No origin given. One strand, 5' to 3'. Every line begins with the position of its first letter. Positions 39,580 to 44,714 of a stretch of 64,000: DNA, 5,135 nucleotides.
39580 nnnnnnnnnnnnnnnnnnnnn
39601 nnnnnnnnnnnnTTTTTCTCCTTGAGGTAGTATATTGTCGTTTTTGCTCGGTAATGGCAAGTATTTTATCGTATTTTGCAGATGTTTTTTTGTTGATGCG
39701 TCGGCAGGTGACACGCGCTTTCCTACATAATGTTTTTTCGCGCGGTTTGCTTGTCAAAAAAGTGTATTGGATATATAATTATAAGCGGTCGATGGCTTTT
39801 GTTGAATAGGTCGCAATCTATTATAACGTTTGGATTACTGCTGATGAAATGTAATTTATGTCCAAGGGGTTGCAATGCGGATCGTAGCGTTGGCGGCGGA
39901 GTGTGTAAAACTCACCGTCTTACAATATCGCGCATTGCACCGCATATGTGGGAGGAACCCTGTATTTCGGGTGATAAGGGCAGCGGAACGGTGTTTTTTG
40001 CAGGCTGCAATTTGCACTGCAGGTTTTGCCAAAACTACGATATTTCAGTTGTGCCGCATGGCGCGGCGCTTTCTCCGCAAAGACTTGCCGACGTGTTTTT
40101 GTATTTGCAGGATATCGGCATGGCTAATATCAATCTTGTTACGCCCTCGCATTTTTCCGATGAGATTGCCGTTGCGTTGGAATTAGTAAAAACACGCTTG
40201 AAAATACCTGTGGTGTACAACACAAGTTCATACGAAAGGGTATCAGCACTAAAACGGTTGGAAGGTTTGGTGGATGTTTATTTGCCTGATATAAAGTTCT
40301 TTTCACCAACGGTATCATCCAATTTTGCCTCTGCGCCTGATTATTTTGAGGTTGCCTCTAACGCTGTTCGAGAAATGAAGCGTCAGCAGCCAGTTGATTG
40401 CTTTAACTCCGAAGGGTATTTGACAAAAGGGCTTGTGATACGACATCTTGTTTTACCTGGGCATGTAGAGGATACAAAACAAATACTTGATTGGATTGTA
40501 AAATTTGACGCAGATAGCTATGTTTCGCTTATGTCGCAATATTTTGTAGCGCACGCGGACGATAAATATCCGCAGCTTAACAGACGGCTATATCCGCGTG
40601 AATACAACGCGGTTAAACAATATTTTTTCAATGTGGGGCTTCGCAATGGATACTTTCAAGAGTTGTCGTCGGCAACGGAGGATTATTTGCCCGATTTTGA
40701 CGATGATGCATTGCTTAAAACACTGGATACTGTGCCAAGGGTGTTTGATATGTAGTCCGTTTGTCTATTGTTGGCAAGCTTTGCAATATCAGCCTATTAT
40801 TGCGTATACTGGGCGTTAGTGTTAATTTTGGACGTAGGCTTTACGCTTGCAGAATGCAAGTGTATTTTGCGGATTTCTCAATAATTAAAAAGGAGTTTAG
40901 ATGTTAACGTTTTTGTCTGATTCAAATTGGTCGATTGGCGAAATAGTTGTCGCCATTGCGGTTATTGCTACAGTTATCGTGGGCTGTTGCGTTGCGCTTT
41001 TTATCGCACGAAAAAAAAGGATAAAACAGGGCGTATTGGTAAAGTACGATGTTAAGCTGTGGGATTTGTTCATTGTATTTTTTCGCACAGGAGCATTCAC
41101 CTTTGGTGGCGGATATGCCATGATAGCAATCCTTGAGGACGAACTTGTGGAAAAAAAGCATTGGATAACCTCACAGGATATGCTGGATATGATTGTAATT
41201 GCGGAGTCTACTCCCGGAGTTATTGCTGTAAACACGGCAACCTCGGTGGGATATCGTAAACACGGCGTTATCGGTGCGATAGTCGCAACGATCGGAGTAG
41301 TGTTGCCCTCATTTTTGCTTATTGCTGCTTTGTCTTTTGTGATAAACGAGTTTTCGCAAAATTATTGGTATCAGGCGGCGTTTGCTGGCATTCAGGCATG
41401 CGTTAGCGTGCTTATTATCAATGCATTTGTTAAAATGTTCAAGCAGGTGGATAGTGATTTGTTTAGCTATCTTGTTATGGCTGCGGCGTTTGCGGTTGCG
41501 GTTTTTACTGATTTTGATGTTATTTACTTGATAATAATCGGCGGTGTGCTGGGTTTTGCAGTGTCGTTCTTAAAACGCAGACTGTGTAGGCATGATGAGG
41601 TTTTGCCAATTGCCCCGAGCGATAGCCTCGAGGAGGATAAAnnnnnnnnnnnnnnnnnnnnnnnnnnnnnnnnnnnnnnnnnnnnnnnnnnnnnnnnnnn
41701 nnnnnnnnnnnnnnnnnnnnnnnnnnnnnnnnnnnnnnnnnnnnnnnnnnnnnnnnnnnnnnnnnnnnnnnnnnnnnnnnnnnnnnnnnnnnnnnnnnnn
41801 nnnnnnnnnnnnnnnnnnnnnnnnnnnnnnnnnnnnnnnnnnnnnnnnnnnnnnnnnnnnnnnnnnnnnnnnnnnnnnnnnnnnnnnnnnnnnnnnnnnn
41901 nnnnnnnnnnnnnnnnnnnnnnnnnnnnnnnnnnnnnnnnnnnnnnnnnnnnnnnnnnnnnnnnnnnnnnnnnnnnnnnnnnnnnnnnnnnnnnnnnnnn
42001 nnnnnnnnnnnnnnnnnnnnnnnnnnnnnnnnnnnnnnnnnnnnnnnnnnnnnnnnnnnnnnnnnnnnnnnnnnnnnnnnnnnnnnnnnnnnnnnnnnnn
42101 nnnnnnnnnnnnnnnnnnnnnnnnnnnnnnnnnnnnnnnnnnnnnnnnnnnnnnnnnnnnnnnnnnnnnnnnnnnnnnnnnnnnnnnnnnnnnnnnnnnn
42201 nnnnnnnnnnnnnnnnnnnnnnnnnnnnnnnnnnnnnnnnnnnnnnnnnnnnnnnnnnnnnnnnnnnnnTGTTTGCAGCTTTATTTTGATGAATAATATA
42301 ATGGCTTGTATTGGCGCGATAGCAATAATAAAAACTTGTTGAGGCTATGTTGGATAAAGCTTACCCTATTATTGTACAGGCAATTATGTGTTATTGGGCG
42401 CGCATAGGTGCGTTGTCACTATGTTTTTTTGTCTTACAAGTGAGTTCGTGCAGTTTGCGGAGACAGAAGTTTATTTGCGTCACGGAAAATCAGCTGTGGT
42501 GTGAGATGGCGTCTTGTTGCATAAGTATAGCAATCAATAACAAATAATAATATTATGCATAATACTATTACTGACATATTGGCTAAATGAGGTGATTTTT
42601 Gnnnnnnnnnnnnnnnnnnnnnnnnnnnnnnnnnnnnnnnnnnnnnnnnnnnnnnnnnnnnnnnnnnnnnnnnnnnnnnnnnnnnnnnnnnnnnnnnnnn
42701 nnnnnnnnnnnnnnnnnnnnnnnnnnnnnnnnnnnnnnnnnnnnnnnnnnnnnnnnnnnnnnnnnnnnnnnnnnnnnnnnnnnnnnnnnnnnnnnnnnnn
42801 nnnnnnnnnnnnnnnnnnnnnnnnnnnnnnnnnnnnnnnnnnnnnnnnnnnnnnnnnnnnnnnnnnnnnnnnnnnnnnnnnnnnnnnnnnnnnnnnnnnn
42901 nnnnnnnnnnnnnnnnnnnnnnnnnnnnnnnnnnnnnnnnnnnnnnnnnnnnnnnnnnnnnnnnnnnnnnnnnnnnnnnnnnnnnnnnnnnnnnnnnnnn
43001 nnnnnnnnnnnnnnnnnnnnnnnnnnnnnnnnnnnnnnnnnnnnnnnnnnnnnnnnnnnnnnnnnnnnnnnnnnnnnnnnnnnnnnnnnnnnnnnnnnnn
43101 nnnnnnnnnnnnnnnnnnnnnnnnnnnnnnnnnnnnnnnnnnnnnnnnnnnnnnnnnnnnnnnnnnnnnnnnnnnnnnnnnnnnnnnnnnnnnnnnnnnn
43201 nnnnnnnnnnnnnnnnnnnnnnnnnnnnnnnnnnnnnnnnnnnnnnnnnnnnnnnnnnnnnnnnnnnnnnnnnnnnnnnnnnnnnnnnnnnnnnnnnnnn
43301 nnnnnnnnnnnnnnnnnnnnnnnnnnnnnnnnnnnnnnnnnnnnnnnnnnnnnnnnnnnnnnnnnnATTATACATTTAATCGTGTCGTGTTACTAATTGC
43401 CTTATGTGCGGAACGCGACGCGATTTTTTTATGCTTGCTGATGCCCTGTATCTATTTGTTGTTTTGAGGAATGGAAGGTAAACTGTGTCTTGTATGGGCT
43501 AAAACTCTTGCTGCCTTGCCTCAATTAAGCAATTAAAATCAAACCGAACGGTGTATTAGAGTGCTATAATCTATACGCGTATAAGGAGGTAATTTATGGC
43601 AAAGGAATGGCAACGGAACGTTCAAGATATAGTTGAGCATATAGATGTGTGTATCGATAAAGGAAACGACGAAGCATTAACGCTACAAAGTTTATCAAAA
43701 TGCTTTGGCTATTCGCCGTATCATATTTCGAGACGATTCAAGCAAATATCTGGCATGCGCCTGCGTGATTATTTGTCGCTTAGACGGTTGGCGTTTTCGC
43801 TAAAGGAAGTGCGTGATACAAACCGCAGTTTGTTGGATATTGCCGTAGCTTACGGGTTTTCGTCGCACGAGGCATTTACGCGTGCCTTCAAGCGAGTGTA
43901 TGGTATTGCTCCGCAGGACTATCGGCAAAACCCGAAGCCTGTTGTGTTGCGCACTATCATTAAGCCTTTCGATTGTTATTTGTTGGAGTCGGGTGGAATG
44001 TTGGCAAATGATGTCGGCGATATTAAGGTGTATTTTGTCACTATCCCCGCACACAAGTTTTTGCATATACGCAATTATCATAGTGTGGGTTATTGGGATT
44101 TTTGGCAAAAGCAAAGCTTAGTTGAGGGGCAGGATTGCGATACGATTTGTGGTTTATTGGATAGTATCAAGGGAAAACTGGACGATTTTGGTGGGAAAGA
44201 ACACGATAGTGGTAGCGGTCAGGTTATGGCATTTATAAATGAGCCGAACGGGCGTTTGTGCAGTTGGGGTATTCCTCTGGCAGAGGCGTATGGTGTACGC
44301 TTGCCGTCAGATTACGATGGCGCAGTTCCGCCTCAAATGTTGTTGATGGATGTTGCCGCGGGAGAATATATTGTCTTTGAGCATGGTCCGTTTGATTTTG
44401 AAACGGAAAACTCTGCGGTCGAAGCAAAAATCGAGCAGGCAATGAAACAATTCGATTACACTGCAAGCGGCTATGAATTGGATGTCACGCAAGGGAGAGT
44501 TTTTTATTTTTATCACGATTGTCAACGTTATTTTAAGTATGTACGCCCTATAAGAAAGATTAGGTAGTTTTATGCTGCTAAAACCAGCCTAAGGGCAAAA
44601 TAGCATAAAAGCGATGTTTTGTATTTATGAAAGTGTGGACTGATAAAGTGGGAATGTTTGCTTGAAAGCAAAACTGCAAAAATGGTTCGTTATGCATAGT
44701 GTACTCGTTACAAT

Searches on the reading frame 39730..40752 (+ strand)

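Call 61: search_protein_families(library=pfam, proteins=[window:39730-40752:+], max_evalue=0.00001)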
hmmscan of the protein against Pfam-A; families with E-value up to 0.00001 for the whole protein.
window:39730-40752:+ (341 aa): 1 family
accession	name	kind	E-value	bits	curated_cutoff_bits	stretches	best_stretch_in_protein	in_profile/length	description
PF04055.27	Radical_SAM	-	7.7e-10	39.6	29.5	1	88-255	2-165/166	Radical SAM superfamily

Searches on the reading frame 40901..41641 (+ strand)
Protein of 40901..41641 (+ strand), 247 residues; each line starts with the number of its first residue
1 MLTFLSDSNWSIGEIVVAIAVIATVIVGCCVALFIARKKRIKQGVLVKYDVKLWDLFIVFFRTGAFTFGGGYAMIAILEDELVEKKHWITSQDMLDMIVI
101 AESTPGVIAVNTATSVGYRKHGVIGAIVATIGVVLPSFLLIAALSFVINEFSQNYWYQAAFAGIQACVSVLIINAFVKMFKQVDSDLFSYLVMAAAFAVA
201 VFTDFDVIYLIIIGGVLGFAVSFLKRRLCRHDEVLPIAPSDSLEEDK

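Call 62: search_protein_families(library=pfam, proteins=[window:40901-41641:+], max_evalue=0.00001)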
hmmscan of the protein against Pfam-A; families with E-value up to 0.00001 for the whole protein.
window:40901-41641:+ (247 aa): 1 family
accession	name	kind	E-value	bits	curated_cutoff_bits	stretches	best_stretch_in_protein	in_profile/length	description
PF02417.20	Chromate_transp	-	8.9e-53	179.2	28.6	1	54-219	1-166/166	Chromate transporter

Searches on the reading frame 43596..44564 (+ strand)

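Call 61: search_protein_families(library=pfam, proteins=[window:43596-44564:+], max_evalue=0.00001)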
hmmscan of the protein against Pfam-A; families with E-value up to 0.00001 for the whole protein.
window:43596-44564:+ (323 aa): 2 families
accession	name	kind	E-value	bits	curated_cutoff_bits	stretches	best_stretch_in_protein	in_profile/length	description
PF12833.13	HTH_18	-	7.1e-20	71.5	33.6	1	33-111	1-79/80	Helix-turn-helix domain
PF00165.29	HTH_AraC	-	6.6e-12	45.7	26.6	1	74-111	6-42/42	Bacterial regulatory helix-turn-helix proteins, AraC family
